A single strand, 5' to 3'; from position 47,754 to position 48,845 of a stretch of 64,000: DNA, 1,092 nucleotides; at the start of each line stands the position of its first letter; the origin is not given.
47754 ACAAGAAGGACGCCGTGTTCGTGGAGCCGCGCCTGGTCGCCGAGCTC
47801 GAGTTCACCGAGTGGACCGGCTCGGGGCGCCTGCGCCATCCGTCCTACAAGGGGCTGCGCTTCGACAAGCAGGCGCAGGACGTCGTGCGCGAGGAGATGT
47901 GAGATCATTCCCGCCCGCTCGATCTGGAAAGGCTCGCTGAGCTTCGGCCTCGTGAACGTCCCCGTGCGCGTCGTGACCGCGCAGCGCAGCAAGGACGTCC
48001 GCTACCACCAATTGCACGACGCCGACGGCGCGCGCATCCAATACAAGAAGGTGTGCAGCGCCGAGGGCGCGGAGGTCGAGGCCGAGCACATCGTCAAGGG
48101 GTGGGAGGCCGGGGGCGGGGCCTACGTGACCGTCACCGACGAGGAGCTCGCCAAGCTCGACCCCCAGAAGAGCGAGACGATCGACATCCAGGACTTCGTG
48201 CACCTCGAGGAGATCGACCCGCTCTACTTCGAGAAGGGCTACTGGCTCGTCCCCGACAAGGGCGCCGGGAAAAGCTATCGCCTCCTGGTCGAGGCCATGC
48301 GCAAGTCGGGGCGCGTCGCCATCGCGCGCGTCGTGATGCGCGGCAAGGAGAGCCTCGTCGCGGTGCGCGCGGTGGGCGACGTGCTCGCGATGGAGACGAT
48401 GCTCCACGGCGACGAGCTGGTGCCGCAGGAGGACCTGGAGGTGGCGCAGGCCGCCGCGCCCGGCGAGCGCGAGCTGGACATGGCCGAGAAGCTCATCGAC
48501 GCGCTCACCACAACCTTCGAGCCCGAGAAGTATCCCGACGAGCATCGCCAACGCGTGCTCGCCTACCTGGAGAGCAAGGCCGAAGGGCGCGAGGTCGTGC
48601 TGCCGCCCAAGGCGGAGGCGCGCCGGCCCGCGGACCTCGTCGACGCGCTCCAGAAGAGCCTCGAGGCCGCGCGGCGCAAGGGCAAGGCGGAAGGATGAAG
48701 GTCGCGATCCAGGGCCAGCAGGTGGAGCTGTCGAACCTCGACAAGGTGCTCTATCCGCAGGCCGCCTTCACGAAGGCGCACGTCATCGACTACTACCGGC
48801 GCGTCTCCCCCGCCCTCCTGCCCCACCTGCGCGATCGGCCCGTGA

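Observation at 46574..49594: Three-gene split NHEJ module (LigD ligase, Ku, LigD PolDom), with the Ku start codon missing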

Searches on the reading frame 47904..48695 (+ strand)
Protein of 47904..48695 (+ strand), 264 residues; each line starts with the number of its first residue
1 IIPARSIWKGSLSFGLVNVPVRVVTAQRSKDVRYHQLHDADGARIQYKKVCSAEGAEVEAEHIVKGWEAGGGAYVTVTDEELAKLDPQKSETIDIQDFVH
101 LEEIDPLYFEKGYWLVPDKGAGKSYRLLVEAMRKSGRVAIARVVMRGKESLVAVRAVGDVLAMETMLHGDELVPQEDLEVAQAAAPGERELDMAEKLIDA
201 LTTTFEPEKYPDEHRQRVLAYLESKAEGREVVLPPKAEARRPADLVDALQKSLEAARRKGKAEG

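Call 4: search_protein_families(library=pfam, proteins=[window:47904-48695:+])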
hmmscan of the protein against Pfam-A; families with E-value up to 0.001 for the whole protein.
window:47904-48695:+ (264 aa): 1 family
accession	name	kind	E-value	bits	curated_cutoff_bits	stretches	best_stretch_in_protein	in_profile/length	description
PF02735.22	Ku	-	2.5e-45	155.1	25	1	13-193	1-190/190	Ku70/Ku80 beta-barrel domain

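Call 5: find_homologous_proteins(query=window:47904-48695:+)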
Query window:47904-48695:+ (264 aa): 4966 proteins with E <= 0.001 among 8000 candidates; the best 120 are listed.
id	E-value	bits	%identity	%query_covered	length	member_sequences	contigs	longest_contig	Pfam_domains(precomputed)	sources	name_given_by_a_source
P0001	1.2e-154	531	100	94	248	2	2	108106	PF02735.23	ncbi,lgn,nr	ncbi:MAG: end-binding protein Ku [Thermoplasmata archaeon]|nr:end-binding protein Ku [Thermoplasmata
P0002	1.7e-137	475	84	98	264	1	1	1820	PF02735.23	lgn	-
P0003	1.1e-125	436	80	94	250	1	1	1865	PF02735.23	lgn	-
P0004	2.0e-123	429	81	91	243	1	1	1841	PF02735.23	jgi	jgi:DNA end-binding protein Ku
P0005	4.4e-120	418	78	94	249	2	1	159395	PF02735.23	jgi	-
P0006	4.7e-119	415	75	98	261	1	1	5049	PF02735.23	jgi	-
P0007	1.5e-100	354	52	70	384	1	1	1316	PF02735.23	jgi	jgi:DNA end-binding protein Ku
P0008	2.4e-100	353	66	90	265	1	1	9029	PF02735.23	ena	-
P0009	3.8e-100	353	66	98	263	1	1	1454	PF02735.23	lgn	-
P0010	1.0e-99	351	63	98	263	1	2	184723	PF02735.23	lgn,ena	-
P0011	1.5e-99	351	63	100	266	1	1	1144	PF02735.23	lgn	-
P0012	6.2e-99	349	66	91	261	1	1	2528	PF02735.23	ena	-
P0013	7.7e-99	348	62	98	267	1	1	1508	PF02735.23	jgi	jgi:DNA end-binding protein Ku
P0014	9.2e-99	348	64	98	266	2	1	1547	PF02735.23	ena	-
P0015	1.3e-98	348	64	98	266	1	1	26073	PF02735.23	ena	-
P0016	1.3e-98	348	64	98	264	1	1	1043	PF02735.23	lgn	-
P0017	1.5e-98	347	66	91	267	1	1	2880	PF02735.23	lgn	-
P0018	3.0e-98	346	63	98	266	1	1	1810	PF02735.23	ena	-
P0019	1.4e-97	344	61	100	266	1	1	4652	PF02735.23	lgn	-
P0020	1.8e-97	344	63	99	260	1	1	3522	PF02735.23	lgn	-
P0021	3.6e-97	343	62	100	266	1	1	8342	PF02735.23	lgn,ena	-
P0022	4.0e-97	343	63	98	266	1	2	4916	PF02735.23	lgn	-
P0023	4.7e-97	343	65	98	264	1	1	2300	PF02735.23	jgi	jgi:DNA end-binding protein Ku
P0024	1.4e-96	341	63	98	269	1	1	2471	PF02735.23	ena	-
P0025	1.9e-93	331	62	91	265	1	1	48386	PF02735.23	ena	-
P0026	1.2e-92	328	59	97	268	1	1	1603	PF02735.23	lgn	-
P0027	1.4e-92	328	61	97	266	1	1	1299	PF02735.23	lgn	-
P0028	1.9e-92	327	60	100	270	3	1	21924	PF02735.23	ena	-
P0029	3.1e-91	323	60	97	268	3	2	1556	PF02735.23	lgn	-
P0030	5.1e-91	323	60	97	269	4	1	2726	PF02735.23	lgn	-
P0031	7.8e-91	322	60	97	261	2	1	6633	PF02735.23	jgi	jgi:DNA end-binding protein Ku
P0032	2.2e-90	321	58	98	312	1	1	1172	PF02735.23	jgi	-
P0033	5.0e-90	320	57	92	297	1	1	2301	PF02735.23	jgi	jgi:DNA end-binding protein Ku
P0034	1.4e-89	318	59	98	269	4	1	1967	PF02735.23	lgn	-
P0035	1.7e-89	318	57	97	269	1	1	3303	PF02735.23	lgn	-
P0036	2.0e-89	318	57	92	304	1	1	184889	PF02735.23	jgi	jgi:DNA end-binding protein Ku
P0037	2.1e-89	318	61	96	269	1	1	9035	PF02735.23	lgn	-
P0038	2.2e-89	317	59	97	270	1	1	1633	PF02735.23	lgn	-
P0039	5.4e-89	316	58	98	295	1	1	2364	PF02735.23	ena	-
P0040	5.4e-89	316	60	97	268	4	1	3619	PF02735.23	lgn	-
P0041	5.5e-89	316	58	97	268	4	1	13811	PF02735.23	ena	-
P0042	5.7e-89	316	58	98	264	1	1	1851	PF02735.23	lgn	-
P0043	6.9e-89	316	58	92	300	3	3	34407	PF02735.23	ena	-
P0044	1.4e-88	315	57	93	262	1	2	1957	PF02735.23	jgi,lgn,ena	jgi:DNA end-binding protein Ku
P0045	1.5e-88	315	59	100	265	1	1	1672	PF02735.23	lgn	-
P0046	1.5e-88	315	59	97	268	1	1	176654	PF02735.23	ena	-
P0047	1.7e-88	315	59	98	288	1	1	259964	PF02735.23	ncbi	-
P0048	2.7e-88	314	56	98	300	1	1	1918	PF02735.23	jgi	jgi:DNA end-binding protein Ku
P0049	3.0e-88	314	58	88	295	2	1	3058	PF02735.23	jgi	jgi:DNA end-binding protein Ku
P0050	5.3e-88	313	56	92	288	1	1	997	PF02735.23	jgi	jgi:DNA end-binding protein Ku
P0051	5.9e-88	313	59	97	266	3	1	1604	PF02735.23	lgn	-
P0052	6.7e-88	313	59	95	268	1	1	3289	PF02735.23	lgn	-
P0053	8.4e-88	312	57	97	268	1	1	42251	PF02735.23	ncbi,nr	ncbi:MAG TPA: Ku protein [Candidatus Thermoplasmatota archaeon]|nr:Ku protein [Candidatus Thermoplas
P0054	1.3e-87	312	56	97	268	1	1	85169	PF02735.23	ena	-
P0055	1.3e-87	312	58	98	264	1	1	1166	PF02735.23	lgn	-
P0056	1.5e-87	311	57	98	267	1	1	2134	PF02735.23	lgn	-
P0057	1.6e-87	311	57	98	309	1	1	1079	PF02735.23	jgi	jgi:DNA end-binding protein Ku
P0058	2.6e-87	311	56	92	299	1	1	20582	PF02735.23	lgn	-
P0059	3.6e-87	310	58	97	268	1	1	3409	PF02735.23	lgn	-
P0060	5.1e-87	310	57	97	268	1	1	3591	PF02735.23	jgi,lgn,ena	-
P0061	5.3e-87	310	58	97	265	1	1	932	PF02735.23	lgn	-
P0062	5.4e-87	310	57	92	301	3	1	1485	PF02735.23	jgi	-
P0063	5.8e-87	309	58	97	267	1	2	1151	PF02735.23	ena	-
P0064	9.8e-87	309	58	98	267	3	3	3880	PF02735.23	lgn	-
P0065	1.3e-86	308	57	92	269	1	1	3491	PF02735.23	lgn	-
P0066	1.6e-86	308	57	92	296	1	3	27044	PF02735.23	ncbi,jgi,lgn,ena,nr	ncbi:MAG TPA: Ku protein [Anaeromyxobacteraceae bacterium]|nr:Ku protein [Anaeromyxobacteraceae bact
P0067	1.6e-86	308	57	92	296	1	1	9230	PF02735.23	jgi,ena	-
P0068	1.7e-86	308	57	97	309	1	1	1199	PF02735.23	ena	-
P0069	1.8e-86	308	58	99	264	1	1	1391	PF02735.23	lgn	-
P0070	2.1e-86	308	58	99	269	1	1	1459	PF02735.23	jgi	jgi:DNA end-binding protein Ku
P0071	2.6e-86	307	55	97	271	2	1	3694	PF02735.23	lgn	-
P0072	2.9e-86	307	56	97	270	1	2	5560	PF02735.23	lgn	-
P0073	3.5e-86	307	58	98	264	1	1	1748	PF02735.23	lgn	-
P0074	4.9e-86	306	60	95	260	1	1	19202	PF02735.23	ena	-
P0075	5.3e-86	306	57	97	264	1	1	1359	PF02735.23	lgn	-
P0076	5.9e-86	306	59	86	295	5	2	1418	PF02735.23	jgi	jgi:DNA end-binding protein Ku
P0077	7.8e-86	306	56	92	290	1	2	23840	PF02735.23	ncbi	ncbi:MAG: Ku protein [Anaeromyxobacteraceae bacterium]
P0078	8.3e-86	306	56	98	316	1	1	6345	PF02735.23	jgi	jgi:DNA end-binding protein Ku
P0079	1.3e-85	305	57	92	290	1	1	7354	PF02735.23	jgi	jgi:DNA end-binding protein Ku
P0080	2.2e-85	304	57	96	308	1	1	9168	PF02735.23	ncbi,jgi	jgi:DNA end-binding protein Ku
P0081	2.2e-85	304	55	92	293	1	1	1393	PF02735.23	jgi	jgi:DNA end-binding protein Ku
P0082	2.6e-85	304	56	96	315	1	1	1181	PF02735.23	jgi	jgi:DNA end-binding protein Ku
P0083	2.8e-85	304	58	96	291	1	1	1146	PF02735.23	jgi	jgi:DNA end-binding protein Ku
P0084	3.2e-85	304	58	97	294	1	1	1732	PF02735.23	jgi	jgi:DNA end-binding protein Ku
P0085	3.2e-85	304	58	97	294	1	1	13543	PF02735.23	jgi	jgi:DNA end-binding protein Ku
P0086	4.7e-85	303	56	98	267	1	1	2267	PF02735.23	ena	-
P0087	4.9e-85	303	58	86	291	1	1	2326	PF02735.23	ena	-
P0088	5.4e-85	303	57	97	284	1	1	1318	PF02735.23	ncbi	-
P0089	6.6e-85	303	60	86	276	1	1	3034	PF02735.23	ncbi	ncbi:MAG: Ku protein [Acidimicrobiales bacterium]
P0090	7.6e-85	303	56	96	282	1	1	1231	PF02735.23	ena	-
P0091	7.6e-85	303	57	97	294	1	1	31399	PF02735.23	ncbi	ncbi:MAG: Ku protein [Myxococcales bacterium]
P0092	7.6e-85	303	57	97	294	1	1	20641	PF02735.23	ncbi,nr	ncbi:MAG: Ku protein [Myxococcales bacterium]|nr:Ku protein [Myxococcales bacterium]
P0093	1.0e-84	302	57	91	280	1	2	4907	PF02735.23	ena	-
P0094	1.2e-84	302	55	98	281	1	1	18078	PF02735.23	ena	-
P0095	1.2e-84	302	56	98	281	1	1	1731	PF02735.23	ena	-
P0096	1.3e-84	302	55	99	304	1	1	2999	PF02735.23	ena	-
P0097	1.9e-84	301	57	96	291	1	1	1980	PF02735.23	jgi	jgi:DNA end-binding protein Ku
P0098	2.0e-84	301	57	90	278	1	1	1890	PF02735.23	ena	-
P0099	2.2e-84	301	55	97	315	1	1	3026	PF02735.23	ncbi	-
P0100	2.7e-84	301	57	97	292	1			PF02735.23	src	-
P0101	2.8e-84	301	58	96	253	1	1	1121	PF02735.23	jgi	jgi:DNA end-binding protein Ku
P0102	2.8e-84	301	58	89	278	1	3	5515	PF02735.23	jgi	jgi:DNA end-binding protein Ku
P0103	3.2e-84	301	56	97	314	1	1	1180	PF02735.23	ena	-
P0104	3.2e-84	301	55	97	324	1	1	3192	PF02735.23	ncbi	-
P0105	3.4e-84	300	56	97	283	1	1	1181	PF02735.23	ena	-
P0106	3.8e-84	300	58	90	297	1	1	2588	PF02735.23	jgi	jgi:DNA end-binding protein Ku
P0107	3.8e-84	300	58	90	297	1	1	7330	PF02735.23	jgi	jgi:DNA end-binding protein Ku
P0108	4.1e-84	300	57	92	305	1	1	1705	PF02735.23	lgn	-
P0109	4.8e-84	300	57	98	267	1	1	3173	PF02735.23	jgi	jgi:DNA end-binding protein Ku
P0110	4.9e-84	300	55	98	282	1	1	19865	PF02735.23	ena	-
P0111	5.0e-84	300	55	98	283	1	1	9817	PF02735.23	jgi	-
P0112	5.0e-84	300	56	90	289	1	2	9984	PF02735.23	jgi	jgi:DNA end-binding protein Ku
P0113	5.4e-84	300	54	98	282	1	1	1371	PF02735.23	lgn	-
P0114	5.6e-84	300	58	86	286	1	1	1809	PF02735.23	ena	-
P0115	6.2e-84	300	55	98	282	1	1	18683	PF02735.23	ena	-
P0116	7.0e-84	299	60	86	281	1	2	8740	PF02735.23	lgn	-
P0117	7.3e-84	299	59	85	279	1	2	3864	PF02735.23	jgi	jgi:DNA end-binding protein Ku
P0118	7.8e-84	299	57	95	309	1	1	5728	PF02735.23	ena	-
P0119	8.3e-84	299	56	97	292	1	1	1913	PF02735.23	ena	-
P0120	8.5e-84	299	58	94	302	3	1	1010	PF02735.23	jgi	jgi:DNA end-binding protein Ku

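Call 6: search_protein_families(library=ncbifam, proteins=[window:47904-48695:+])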
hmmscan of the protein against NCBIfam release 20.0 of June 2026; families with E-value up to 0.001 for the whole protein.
window:47904-48695:+ (264 aa): 1 family
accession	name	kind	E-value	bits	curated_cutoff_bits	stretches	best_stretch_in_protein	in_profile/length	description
TIGR02772.2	Ku_bact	equivalog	1.4e-87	293.4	150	1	5-253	1-259/259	non-homologous end joining protein Ku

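Call 8: find_encoding_contigs(protein=P0005, flank=4000, max_places=3)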
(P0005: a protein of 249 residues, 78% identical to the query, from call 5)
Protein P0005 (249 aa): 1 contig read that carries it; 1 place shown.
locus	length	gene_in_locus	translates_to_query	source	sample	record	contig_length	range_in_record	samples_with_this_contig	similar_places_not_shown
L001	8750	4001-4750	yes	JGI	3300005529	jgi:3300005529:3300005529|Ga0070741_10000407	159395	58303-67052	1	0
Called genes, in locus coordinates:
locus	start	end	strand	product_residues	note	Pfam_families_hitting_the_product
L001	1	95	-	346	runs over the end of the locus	PF01118:Semialdhyde_dh, PF22698:Semialdhyde_dhC_1, PF02774:Semialdhyde_dhC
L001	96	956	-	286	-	PF22626:LysX_preATP_grasp, PF08443:RimK, PF02955:GSH-S_ATP (weak)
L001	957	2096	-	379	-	PF00682:HMGL-like, PF22617:HCS_D2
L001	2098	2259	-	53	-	PF21344:Zn_ribbon_LysW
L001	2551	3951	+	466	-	PF01068:DNA_ligase_A_M, PF04679:DNA_ligase_A_C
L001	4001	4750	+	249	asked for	PF02735:Ku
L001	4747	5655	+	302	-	PF21686:LigD_Prim-Pol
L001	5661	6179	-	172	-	PF05974:DUF892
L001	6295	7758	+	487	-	-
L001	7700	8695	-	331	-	PF00535:Glycos_transf_2, PF10111:Glyco_tranf_2_2 (weak), PF13641:Glyco_tranf_2_3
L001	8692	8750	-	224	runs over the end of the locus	PF00702:Hydrolase (weak), PF05116:S6PP (faint), PF12710:HAD (faint), PF08282:Hydrolase_3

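Call 9: find_encoding_contigs(protein=P0003, flank=4000, max_places=3)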
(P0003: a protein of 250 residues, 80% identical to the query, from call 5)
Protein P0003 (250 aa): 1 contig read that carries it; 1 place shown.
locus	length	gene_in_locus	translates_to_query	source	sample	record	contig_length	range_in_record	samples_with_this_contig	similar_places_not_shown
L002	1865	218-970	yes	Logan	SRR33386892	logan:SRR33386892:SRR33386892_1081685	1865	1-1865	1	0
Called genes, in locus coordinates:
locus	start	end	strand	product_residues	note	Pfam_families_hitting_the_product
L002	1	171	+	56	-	?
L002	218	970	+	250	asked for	PF02735:Ku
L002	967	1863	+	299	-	?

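Call 10: find_encoding_contigs(protein=P0002, flank=4000, max_places=3)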
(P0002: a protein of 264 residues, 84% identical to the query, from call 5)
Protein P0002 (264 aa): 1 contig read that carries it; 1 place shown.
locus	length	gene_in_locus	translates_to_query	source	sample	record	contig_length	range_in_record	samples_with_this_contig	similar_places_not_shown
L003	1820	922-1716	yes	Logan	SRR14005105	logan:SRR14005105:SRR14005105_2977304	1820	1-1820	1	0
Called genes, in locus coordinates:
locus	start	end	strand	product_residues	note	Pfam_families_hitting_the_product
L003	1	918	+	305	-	?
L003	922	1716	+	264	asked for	PF02735:Ku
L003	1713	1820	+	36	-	?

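Call 14: find_encoding_contigs(protein=P0004, flank=4000, max_places=3)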
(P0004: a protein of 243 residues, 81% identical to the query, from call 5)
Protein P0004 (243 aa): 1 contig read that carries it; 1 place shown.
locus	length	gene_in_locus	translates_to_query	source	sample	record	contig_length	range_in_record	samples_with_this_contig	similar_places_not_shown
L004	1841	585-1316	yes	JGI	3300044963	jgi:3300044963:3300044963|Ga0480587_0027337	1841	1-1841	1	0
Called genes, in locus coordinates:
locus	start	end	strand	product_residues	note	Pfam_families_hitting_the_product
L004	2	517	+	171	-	?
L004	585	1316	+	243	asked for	PF02735:Ku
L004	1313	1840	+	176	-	?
